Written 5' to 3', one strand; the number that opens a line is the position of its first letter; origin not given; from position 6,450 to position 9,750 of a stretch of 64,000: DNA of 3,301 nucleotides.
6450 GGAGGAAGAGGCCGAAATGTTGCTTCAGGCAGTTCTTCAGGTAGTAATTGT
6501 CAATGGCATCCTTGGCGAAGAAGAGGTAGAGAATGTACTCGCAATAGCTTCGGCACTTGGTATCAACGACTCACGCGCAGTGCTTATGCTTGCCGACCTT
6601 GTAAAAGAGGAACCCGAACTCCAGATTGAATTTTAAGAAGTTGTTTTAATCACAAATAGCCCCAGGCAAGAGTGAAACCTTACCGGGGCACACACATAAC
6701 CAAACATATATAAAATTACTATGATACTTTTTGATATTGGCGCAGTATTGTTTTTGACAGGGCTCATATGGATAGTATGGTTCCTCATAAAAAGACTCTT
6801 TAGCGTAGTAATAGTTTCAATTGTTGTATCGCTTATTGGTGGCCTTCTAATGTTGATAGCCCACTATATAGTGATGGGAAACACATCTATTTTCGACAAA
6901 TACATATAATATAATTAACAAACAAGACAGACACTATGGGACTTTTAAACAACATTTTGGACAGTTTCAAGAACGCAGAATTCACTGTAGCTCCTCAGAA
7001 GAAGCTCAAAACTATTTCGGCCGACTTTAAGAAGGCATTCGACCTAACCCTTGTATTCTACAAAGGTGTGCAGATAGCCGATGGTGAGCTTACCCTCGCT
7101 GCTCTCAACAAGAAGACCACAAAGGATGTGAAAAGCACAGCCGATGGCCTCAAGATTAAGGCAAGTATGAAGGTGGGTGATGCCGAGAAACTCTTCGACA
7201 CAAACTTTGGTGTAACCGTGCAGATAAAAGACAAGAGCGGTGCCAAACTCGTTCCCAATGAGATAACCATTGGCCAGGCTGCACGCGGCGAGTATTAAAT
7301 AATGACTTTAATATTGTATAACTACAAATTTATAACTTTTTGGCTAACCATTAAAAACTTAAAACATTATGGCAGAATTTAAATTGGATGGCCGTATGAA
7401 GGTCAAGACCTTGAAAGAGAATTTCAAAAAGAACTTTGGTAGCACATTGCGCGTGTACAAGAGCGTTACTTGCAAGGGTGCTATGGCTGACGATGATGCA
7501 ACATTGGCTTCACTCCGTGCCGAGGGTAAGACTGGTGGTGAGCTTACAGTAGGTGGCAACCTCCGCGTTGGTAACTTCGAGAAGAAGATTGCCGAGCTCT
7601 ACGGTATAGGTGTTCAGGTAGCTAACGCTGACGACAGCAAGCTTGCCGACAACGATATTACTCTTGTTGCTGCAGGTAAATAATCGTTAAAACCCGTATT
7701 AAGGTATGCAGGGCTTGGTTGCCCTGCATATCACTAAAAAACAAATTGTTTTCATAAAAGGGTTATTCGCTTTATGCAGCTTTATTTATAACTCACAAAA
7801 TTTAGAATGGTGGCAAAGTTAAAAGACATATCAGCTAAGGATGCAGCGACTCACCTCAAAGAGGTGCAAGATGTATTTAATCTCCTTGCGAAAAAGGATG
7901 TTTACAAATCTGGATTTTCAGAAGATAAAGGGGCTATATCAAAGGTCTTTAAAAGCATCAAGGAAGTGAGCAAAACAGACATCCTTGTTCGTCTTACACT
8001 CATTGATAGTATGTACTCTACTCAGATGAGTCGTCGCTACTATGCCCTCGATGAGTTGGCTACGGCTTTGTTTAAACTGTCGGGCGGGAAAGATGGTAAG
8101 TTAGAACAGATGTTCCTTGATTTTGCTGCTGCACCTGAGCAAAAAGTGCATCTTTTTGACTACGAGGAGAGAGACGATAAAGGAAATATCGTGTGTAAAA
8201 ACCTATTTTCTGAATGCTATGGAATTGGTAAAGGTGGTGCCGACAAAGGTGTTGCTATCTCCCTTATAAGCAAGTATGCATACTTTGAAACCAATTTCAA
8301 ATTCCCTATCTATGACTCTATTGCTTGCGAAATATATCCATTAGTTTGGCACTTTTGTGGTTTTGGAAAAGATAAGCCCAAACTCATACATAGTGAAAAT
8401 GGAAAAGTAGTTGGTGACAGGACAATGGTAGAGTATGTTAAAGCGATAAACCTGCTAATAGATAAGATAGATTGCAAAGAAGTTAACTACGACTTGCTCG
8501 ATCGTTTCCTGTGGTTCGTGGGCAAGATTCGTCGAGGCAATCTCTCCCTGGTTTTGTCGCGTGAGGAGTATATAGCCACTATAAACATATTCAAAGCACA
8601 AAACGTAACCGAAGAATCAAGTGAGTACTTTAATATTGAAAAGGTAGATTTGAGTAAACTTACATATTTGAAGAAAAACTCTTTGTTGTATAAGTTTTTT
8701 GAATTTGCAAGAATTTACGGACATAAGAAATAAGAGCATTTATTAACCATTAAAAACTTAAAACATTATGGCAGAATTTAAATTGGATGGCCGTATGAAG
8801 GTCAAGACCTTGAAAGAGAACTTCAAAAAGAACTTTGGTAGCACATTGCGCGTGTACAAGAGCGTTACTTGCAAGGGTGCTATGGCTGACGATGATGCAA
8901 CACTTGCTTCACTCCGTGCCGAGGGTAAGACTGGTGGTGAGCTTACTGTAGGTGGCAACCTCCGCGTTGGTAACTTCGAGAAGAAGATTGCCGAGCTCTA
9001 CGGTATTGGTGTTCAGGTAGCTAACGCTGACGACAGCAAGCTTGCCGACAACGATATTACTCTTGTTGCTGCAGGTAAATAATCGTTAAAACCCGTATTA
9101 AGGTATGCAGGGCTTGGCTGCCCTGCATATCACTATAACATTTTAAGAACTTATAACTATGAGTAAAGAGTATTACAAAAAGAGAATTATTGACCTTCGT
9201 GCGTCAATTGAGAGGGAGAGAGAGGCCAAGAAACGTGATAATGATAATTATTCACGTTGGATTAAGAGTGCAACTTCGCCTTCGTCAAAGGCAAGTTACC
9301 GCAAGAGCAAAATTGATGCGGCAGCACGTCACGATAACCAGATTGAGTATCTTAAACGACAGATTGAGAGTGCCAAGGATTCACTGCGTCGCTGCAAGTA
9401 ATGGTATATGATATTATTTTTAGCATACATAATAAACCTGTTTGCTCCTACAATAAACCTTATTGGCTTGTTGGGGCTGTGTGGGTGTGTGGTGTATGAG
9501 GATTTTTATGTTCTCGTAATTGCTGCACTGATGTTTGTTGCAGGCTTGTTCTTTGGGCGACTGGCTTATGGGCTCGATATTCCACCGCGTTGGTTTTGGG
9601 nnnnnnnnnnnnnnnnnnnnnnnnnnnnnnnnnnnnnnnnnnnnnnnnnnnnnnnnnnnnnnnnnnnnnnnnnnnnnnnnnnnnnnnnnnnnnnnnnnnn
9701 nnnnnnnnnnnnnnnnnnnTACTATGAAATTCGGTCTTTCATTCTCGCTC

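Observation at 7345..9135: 392-bp direct duplication whose only coding differences are synonymous, bracketing an AT-rich cargo gene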

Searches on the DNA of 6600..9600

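Call 52: search_rna_families(source=window, start=6600, end=9600, threshold=evalue, max_evalue=1)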
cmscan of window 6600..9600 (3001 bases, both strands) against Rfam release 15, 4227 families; matches with E-value up to 1: 0.
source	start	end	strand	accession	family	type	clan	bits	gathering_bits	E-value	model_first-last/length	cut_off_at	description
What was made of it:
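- On Integron cassette array: Call 52: no Rfam match.
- Tried and rejected: No match on 6600-9600 (call 52).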
